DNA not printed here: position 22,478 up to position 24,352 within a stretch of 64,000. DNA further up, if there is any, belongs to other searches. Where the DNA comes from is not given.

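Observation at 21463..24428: Dehydrogenase / A-enzyme / carrier-protein cassette resembling the prolyl-S-PCP to pyrrolyl-S-PCP starter pathway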

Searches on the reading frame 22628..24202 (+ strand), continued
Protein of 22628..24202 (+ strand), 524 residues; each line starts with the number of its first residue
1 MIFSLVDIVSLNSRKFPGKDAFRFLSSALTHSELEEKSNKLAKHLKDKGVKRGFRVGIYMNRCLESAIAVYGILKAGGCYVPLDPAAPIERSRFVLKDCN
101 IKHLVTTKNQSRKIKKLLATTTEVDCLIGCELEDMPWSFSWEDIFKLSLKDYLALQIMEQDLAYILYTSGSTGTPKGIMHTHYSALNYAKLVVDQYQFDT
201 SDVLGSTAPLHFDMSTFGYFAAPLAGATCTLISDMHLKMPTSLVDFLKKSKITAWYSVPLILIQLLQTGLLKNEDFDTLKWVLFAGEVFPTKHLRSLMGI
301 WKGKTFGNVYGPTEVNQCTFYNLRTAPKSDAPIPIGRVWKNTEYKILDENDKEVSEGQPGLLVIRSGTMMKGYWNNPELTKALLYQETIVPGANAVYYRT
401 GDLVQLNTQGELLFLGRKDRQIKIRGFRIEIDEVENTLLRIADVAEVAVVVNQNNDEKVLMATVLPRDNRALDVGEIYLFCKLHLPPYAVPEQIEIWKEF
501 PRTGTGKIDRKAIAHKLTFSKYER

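Call 36: search_protein_families(library=pfam, proteins=[L053:390-2255:+, L053:2338-5736:+, L053:6423-7646:+, L053:7688-8812:+, L053:11987-17464:+, L053:17464-19329:+, L053:19248-21032:+], max_evalue=0.001)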
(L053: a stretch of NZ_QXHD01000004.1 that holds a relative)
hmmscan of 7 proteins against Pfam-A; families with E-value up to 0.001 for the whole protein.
L053:390-2255:+ (621 aa): 1 family
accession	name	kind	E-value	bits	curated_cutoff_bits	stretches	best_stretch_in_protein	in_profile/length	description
PF14516.12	AAA_35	-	3e-147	490.2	27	1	282-614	2-330/331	AAA-like domain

L053:2338-5736:+ (1132 aa): 5 families
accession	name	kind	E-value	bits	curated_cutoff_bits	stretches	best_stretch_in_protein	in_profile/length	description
PF01590.32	GAF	-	4.2e-48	163.7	22.4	3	562-687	2-118/133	GAF domain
PF13185.12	GAF_2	-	2e-27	96.5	28.6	3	560-680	2-114/136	GAF domain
PF14516.12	AAA_35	-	5.4e-26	91.6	27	1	7-343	4-330/331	AAA-like domain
PF13492.12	GAF_3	-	5.2e-14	53.2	27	1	561-674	1-100/129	GAF domain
PF13401.12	AAA_22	-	0.00087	20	27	0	40-171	13-123/130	AAA domain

L053:6423-7646:+ (407 aa): 1 family
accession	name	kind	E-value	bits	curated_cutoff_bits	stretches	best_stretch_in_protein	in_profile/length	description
PF13795.12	HupE_UreJ_2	-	4.9e-44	150.2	24.5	1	203-365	2-155/156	HupE / UreJ protein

L053:7688-8812:+ (374 aa): 1 family
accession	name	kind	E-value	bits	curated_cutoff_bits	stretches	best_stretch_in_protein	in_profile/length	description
PF02423.21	OCD_Mu_crystall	-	8.6e-60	202.8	24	1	41-349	8-311/314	Ornithine cyclodeaminase/mu-crystallin family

L053:11987-17464:+ (1825 aa): 5 families
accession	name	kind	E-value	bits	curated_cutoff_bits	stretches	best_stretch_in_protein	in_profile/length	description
PF00668.25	Condensation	-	5.5e-114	381.8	30.6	2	16-441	6-455/456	Condensation domain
PF00501.34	AMP-binding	-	1.3e-79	268.2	29.9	1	460-805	1-384/384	AMP-binding enzyme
PF00550.31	PP-binding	-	7.5e-17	61.8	20.8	1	1300-1361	2-66/67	Phosphopantetheine attachment site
PF06508.19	QueC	-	2.1e-05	24.6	22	1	952-1023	2-73/210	Queuosine biosynthesis protein QueC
PF02568.20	ThiI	-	0.00088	19.4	20.5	0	951-1059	5-120/197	Thiamine biosynthesis protein (ThiI)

L053:17464-19329:+ (621 aa): 2 families
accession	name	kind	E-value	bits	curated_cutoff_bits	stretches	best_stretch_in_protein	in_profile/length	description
PF00668.25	Condensation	-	4.5e-99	332.6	30.6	1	5-443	2-456/456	Condensation domain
PF00501.34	AMP-binding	-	3.6e-33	115.4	29.9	1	461-559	2-101/384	AMP-binding enzyme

L053:19248-21032:+ (594 aa): 8 families
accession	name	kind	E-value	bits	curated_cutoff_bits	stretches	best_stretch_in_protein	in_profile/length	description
PF16921.10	Tex_YqgF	-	3.5e-51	173.3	27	1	161-283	2-126/126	Tex protein YqgF-like domain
PF12836.13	HHH_3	-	7.4e-28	96.9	27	1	323-387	1-65/65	Helix-hairpin-helix motif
PF17674.7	HHH_9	-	1.1e-22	81.1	23.1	1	393-461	1-70/70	HHH domain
PF00575.29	S1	-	2.3e-21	76.4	22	1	479-551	2-74/74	S1 RNA binding domain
PF22706.1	Tex_central_region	-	1.8e-18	67.6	27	1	1-144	27-178/178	Tex central region-like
PF14635.12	HHH_7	-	1e-08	35.9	27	1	297-388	6-103/104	Helix-hairpin-helix motif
PF14639.11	YqgF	-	1.1e-07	32.2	35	1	196-290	47-147/150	Holliday-junction resolvase-like of SPT6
PF23459.1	S1_RRP5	-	7e-06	26.9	27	1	479-549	1-71/72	RRP5 S1 domain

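Call 37: search_protein_families(library=pfam, proteins=[L040:4466-5563:+, L040:5743-7422:+, L040:7495-8739:+, L040:8755-9900:+, L040:11621-12886:+, L040:13015-14118:+, L040:14650-16011:+, L040:16351-17451:+, L040:17498-18550:+, L040:19399-20691:+], max_evalue=0.001)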
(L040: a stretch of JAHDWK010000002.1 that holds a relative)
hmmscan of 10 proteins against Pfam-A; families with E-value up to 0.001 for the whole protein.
L040:4466-5563:+ (365 aa): 3 families
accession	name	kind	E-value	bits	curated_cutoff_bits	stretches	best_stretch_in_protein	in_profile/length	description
PF00535.33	Glycos_transf_2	-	2e-36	125.9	23.3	1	11-115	1-108/168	Glycosyl transferase family 2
PF13641.12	Glyco_tranf_2_3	-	3.3e-14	53.9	27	1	7-113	1-113/230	Glycosyltransferase like family 2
PF10111.15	Glyco_tranf_2_2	-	1.9e-11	44.4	27.3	1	11-112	1-108/276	Glycosyltransferase like family 2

L040:5743-7422:+ (559 aa): 12 families
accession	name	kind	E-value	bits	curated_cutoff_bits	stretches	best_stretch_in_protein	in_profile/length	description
PF13738.12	Pyr_redox_3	-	2.4e-48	165.4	30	1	44-364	1-305/305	Pyridine nucleotide-disulphide oxidoreductase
PF07992.20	Pyr_redox_2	-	2.3e-16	60.5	26.1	1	42-364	2-274/291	Pyridine nucleotide-disulphide oxidoreductase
PF01266.30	DAO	-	1e-10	42.1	27.9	0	131-189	147-205/353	FAD dependent oxidoreductase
PF03486.20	HI0933_like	-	1.3e-09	38.4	50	1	42-187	2-163/244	HI0933-like protein Rossmann domain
PF13434.12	Lys_Orn_oxgnase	-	4.2e-09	36.4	21.3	1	41-241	3-212/339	L-lysine 6-monooxygenase/L-ornithine 5-monooxygenase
PF13454.12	NAD_binding_9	-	2.6e-07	31.2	21.8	0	45-187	2-153/155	FAD-NAD(P)-binding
PF01593.30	Amino_oxidase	-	5.1e-07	29.8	19.8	1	133-194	204-266/443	Flavin containing amine oxidoreductase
PF13450.12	NAD_binding_8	-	2.9e-06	27.9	21.9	1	45-85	1-43/68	NAD(P)-binding Rossmann-like domain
PF00743.25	FMO-like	-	1.1e-05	24.6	22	1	131-245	82-211/532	Flavin-binding monooxygenase-like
PF13241.12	NAD_binding_7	-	1.5e-05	25.9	22.1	1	217-288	7-71/104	Putative NAD(P)-binding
PF00070.33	Pyr_redox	-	9.2e-05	23.3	22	0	219-246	1-28/82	Pyridine nucleotide-disulphide oxidoreductase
PF05834.18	Lycopene_cycl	-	0.00033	20.3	23.4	0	42-191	1-144/380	Lycopene cyclase protein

L040:7495-8739:+ (414 aa): 5 families
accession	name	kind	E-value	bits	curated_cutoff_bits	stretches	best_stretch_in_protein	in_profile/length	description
PF00534.26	Glycos_transf_1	-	2.4e-33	115.6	26.4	1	220-377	11-170/172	Glycosyl transferases group 1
PF13692.12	Glyco_trans_1_4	-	3.8e-24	86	27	1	226-365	3-142/142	Glycosyl transferases group 1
PF20706.3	GT4-conflict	-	4e-10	39.7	26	1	221-391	194-383/385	Family 4 Glycosyltransferase in conflict systems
PF13439.12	Glyco_transf_4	-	1.6e-09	38.5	28.5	1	15-213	2-168/170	Glycosyltransferase Family 4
PF13524.12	Glyco_trans_1_2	-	6.9e-08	33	25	1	286-393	32-142/144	Glycosyl transferase-like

L040:8755-9900:+ (381 aa): 4 families
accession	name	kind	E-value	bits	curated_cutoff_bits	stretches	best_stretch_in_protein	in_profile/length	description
PF00441.29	Acyl-CoA_dh_1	-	3.4e-42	144.5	22.4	1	233-377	3-147/150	Acyl-CoA dehydrogenase, C-terminal domain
PF02771.21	Acyl-CoA_dh_N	-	6.8e-29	101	22.9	1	6-120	1-113/113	Acyl-CoA dehydrogenase, N-terminal domain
PF02770.24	Acyl-CoA_dh_M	-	1e-24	86.9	33.3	1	125-219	2-97/97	Acyl-CoA dehydrogenase, middle domain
PF08028.16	Acyl-CoA_dh_2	-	4.2e-10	40.5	22.7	1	247-368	2-133/134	Acyl-CoA dehydrogenase, C-terminal domain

L040:11621-12886:+ (421 aa): 10 families
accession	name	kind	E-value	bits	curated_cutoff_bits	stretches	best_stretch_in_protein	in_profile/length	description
PF04820.20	Trp_halogenase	-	9.8e-28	97.6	21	2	97-359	150-388/458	Tryptophan halogenase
PF01494.25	FAD_binding_3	-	1.6e-22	80.7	22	1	3-341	3-337/349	FAD binding domain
PF01266.30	DAO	-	4.9e-11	43.2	27.9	1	100-216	144-265/353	FAD dependent oxidoreductase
PF13450.12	NAD_binding_8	-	1.3e-07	32.2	21.9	1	6-78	1-55/68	NAD(P)-binding Rossmann-like domain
PF12831.13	FAD_oxidored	-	1.2e-05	25.3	27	1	3-163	1-146/416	FAD dependent oxidoreductase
PF05834.18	Lycopene_cycl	-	1.3e-05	24.9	23.4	1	3-163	1-141/380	Lycopene cyclase protein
PF01946.23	Thi4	-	2.6e-05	24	26.2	0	2-32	18-49/235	Thi4 family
PF13738.12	Pyr_redox_3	-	7.3e-05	22.6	30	1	5-35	1-32/305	Pyridine nucleotide-disulphide oxidoreductase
PF07992.20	Pyr_redox_2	-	0.00017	21.6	26.1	0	3-162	2-108/291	Pyridine nucleotide-disulphide oxidoreductase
PF00890.30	FAD_binding_2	-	0.00018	21.3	20.4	0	3-34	1-32/414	FAD binding domain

L040:13015-14118:+ (367 aa): 1 family
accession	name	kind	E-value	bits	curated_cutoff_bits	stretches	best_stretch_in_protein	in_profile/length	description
PF01757.29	Acyl_transf_3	-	5.3e-23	82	31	1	10-341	9-318/326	Acyltransferase domain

L040:14650-16011:+ (453 aa): 10 families
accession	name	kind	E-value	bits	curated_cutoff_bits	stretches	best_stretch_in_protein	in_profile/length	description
PF04820.20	Trp_halogenase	-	1.6e-23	83.7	21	2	100-323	150-347/458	Tryptophan halogenase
PF01494.25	FAD_binding_3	-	1.2e-22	81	22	1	2-339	1-327/349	FAD binding domain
PF12831.13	FAD_oxidored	-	4.5e-12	46.4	27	1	4-173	1-152/416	FAD dependent oxidoreductase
PF01266.30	DAO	-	1.4e-11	45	27.9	1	4-37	1-34/353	FAD dependent oxidoreductase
PF00890.30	FAD_binding_2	-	9.7e-08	32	20.4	1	4-36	1-33/414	FAD binding domain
PF05834.18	Lycopene_cycl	-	3.2e-07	30.2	23.4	0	88-173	67-147/380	Lycopene cyclase protein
PF07992.20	Pyr_redox_2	-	3.4e-06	27.1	26.1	1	4-41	2-40/291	Pyridine nucleotide-disulphide oxidoreductase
PF13450.12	NAD_binding_8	-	8.6e-05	23.2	21.9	1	7-36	1-30/68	NAD(P)-binding Rossmann-like domain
PF01946.23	Thi4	-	0.00027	20.7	26.2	1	1-34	16-50/235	Thi4 family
PF01134.28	GIDA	-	0.00041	19.9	22.1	0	4-33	1-30/391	Glucose inhibited division protein A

L040:16351-17451:+ (366 aa): 1 family
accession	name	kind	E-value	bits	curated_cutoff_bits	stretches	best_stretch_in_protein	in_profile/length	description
PF01757.29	Acyl_transf_3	-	4.7e-18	65.8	31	1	10-347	9-321/326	Acyltransferase domain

L040:17498-18550:+ (350 aa): 8 families
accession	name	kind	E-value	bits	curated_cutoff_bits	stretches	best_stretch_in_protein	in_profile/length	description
PF01370.27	Epimerase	-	4.6e-54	183.8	20.9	1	16-251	1-240/240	NAD dependent epimerase/dehydratase family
PF16363.11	GDP_Man_Dehyd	-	1.8e-39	136.5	27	1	17-277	1-274/332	GDP-mannose 4,6 dehydratase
PF04321.23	RmlD_sub_bind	-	3.5e-20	72.7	27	1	15-280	2-243/287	RmlD substrate binding domain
PF01073.25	3Beta_HSD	-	4.8e-18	65.6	22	1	17-273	1-272/280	3-beta hydroxysteroid dehydrogenase/isomerase family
PF02719.21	Polysacc_synt_2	-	2.3e-15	57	20.2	1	16-275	1-253/293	Polysaccharide biosynthesis protein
PF13460.12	NAD_binding_10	-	1.1e-11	45.4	27.2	1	20-188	1-150/184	NAD(P)H-binding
PF07993.18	NAD_binding_4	-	5.4e-09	36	20.1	1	78-217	87-241/258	Male sterility protein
PF05368.20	NmrA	-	2.5e-07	31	27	1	14-130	3-107/298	NmrA-like family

L040:19399-20691:+ (430 aa): 5 families
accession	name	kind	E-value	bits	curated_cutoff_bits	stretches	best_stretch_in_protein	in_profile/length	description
PF13692.12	Glyco_trans_1_4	-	2.4e-25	89.9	27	1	258-392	2-142/142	Glycosyl transferases group 1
PF13439.12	Glyco_transf_4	-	8.8e-11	42.6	28.5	1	195-246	117-169/170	Glycosyltransferase Family 4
PF00534.26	Glycos_transf_1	-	6.6e-10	39.2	26.4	1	261-403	19-169/172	Glycosyl transferases group 1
PF13579.12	Glyco_trans_4_4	-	2.4e-08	34.9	29.7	1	55-242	2-158/158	Glycosyl transferase 4-like domain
PF13524.12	Glyco_trans_1_2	-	2.2e-07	31.4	25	1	288-421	10-143/144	Glycosyl transferase-like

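Call 39: search_protein_families(library=ncbifam, proteins=[L053:7688-8812:+, L008:7649-8704:+], max_evalue=0.001)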
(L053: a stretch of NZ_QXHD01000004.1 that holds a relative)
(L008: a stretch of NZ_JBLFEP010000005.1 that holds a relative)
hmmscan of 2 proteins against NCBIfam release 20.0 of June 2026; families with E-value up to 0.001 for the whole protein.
L053:7688-8812:+ (374 aa): 13 families
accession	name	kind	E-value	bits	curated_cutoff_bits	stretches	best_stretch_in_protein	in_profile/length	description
NF005762.1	PRK07589.1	equivalog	5.4e-55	186.7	350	1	31-372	3-333/334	ornithine cyclodeaminase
TIGR02371.1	ala_DH_arch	equivalog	6.3e-51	173.4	409.15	1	29-359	2-324/325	alanine dehydrogenase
NF006379.0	PRK08618.1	equivalog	1.5e-44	152.6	417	1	50-358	15-325/326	ornithine cyclodeaminase family protein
NF045643.1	ImmsucRedBhcD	equivalog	1e-41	143.3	500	1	96-358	61-320/321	iminosuccinate reductase BhcD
NF004793.0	PRK06141.1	equivalog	4.8e-40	137.5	322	1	51-346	16-309/314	bifunctional Delta(1)-pyrroline-2-carboxylate/Delta(1)-piperideine-2-carboxylate reductase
NF005603.0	PRK07340.1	equivalog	2.4e-31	109.1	266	1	31-345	6-300/307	delta(1)-pyrroline-2-carboxylate reductase family protein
NF006141.0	PRK08291.1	equivalog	8.2e-31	107.2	408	1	109-357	78-328/330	cyclodeaminase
NF005296.0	PRK06823.1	equivalog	5.1e-27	94.7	438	1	50-343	15-309/315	ornithine cyclodeaminase family protein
TIGR02992.1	ectoine_eutC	equivalog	4.8e-24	85.1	471.65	1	109-357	75-325/326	ectoine utilization protein EutC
NF005011.0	PRK06407.1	subfamily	1.2e-23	83.8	337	1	50-346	16-297/302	ornithine cyclodeaminase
NF045512.1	PyrPipCarbRedLhpI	equivalog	3.6e-20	72.3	400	1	36-292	7-244/298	bifunctional Delta(1)-pyrroline-2-carboxylate/Delta(1)-piperideine-2-carboxylate reductase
TIGR03944.1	dehyd_SbnB_fam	equivalog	8.3e-20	71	326.9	1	101-240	70-209/327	2,3-diaminopropionate biosynthesis protein SbnB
NF004848.0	PRK06199.1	subfamily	5.5e-11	42.2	362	1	114-250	106-244/379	tyramine oxidase subunit B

L008:7649-8704:+ (352 aa): 13 families
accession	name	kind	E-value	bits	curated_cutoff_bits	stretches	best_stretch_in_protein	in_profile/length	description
NF005762.1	PRK07589.1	equivalog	6.7e-56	189.7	350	1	12-350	3-332/334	ornithine cyclodeaminase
TIGR02371.1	ala_DH_arch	equivalog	2.4e-47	161.7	409.15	1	11-337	3-323/325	alanine dehydrogenase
NF006379.0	PRK08618.1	equivalog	2.1e-40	139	417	1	31-335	15-323/326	ornithine cyclodeaminase family protein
NF045643.1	ImmsucRedBhcD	equivalog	3.1e-37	128.6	500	1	75-337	59-320/321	iminosuccinate reductase BhcD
NF004793.0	PRK06141.1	equivalog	1.6e-33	116.1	322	1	36-320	16-304/314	bifunctional Delta(1)-pyrroline-2-carboxylate/Delta(1)-piperideine-2-carboxylate reductase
NF005603.0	PRK07340.1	equivalog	2.3e-29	102.6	266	1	33-316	20-292/307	delta(1)-pyrroline-2-carboxylate reductase family protein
NF006141.0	PRK08291.1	equivalog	6.7e-29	100.9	408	1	81-334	69-326/330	cyclodeaminase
NF045512.1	PyrPipCarbRedLhpI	equivalog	2.2e-23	82.9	400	1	32-313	15-283/298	bifunctional Delta(1)-pyrroline-2-carboxylate/Delta(1)-piperideine-2-carboxylate reductase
NF005296.0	PRK06823.1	equivalog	3.8e-21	75.4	438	1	35-320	19-306/315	ornithine cyclodeaminase family protein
TIGR02992.1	ectoine_eutC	equivalog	1.2e-20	73.8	471.65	1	82-333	67-322/326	ectoine utilization protein EutC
TIGR03944.1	dehyd_SbnB_fam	equivalog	2.3e-18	66.3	326.9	1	29-218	15-207/327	2,3-diaminopropionate biosynthesis protein SbnB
NF005011.0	PRK06407.1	subfamily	1.2e-16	60.8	337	1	107-318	82-290/302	ornithine cyclodeaminase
NF004848.0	PRK06199.1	subfamily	9.6e-13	47.9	362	1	95-231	106-245/379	tyramine oxidase subunit B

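Call 40: search_solved_structures(query=L008:7649-8704:+, max_evalue=0.00001)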
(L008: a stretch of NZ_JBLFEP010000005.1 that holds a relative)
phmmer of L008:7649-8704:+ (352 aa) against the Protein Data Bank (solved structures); distinct sequences matched with E-value up to 0.00001: 12.
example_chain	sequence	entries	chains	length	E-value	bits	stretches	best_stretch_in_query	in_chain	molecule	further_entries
5gzi_B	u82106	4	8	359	1.2e-85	290.7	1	9-350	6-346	Lysine cyclodeaminase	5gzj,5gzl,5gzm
5yu0_A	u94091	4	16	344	1.3e-85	290.6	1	10-350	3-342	Lysine cyclodeaminase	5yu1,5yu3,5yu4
1omo_A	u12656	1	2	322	1.9e-34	122.4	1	41-333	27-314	alanine dehydrogenase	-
1vll_A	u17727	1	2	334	1.9e-34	122.4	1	39-333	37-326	alanine dehydrogenase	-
1u7h_A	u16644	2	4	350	2.8e-34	121.8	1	64-346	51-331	ornithine cyclodeaminase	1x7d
6t3e_A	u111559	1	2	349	1.2e-30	109.8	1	31-336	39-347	DELTA1-pyrroline-2-carboxylate reductase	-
6rqa_A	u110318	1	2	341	1.2e-25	93.5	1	82-337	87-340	iminosuccinate reductase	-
4bv8_A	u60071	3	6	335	2.5e-25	92.4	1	53-325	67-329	THIOMORPHOLINE-CARBOXYLATE DEHYDROGENASE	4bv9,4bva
2i99_A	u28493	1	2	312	6.6e-24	87.7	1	61-325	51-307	Mu-crystallin homolog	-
3hdj_A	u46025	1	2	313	4.8e-12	48.7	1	116-318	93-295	Probable ornithine cyclodeaminase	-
7rbp_A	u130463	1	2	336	8.7e-10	41.3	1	51-319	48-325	Ornithine cyclodeaminase/mu-crystallin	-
4m54_A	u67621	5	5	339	1.1e-09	41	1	32-218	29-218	Putative ornithine cyclodeaminase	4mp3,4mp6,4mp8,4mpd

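Call 49: search_solved_structures(query=L040:11621-12886:+, max_evalue=1e-10)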
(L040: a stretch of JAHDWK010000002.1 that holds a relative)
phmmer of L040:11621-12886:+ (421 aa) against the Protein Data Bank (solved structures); distinct sequences matched with E-value up to 1e-10: 16.
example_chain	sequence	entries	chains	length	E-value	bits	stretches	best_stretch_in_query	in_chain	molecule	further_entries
5buk_A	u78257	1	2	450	3.5e-127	428.1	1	3-417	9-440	FADH2-dependent halogenase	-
7fco_A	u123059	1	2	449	1.4e-124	419.5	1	3-415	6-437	ChlB4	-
5dbj_E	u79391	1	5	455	1.1e-119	403.4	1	3-415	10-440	FADH2-dependent halogenase PltA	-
8zop_A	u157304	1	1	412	1.8e-52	182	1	3-358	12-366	Halogenase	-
3e1t_A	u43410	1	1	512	1.2e-48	169.3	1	3-359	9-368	Halogenase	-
5bul_A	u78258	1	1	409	1.7e-47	165.6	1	3-387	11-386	flavin-dependent halogenase triple mutant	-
5bva_A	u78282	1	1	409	5.2e-44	154.1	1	3-387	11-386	flavin-dependent halogenase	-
3i3l_A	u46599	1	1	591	3.9e-40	141.3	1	3-359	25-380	Alkylhalidase CmlS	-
8gu0_A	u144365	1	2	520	5.4e-36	127.7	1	3-338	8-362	Non-heme halogenase radH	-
3nix_A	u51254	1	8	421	3e-34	122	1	3-388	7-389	Flavoprotein/dehydrogenase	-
7xgb_A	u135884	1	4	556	9.1e-25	90.7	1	3-350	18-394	Tetracycline 7-halogenase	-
7v0b_A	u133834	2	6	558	9.9e-25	90.6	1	3-350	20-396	Tetracycline 7-halogenase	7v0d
3oz2_A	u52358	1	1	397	1.6e-18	70.2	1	3-342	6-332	Digeranylgeranylglycerophospholipid reductase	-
6bzt_A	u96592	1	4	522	9.5e-15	57.7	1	3-342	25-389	Halogenase PltM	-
6bza_A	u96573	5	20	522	1.4e-14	57.2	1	3-342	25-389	Halogenase PltM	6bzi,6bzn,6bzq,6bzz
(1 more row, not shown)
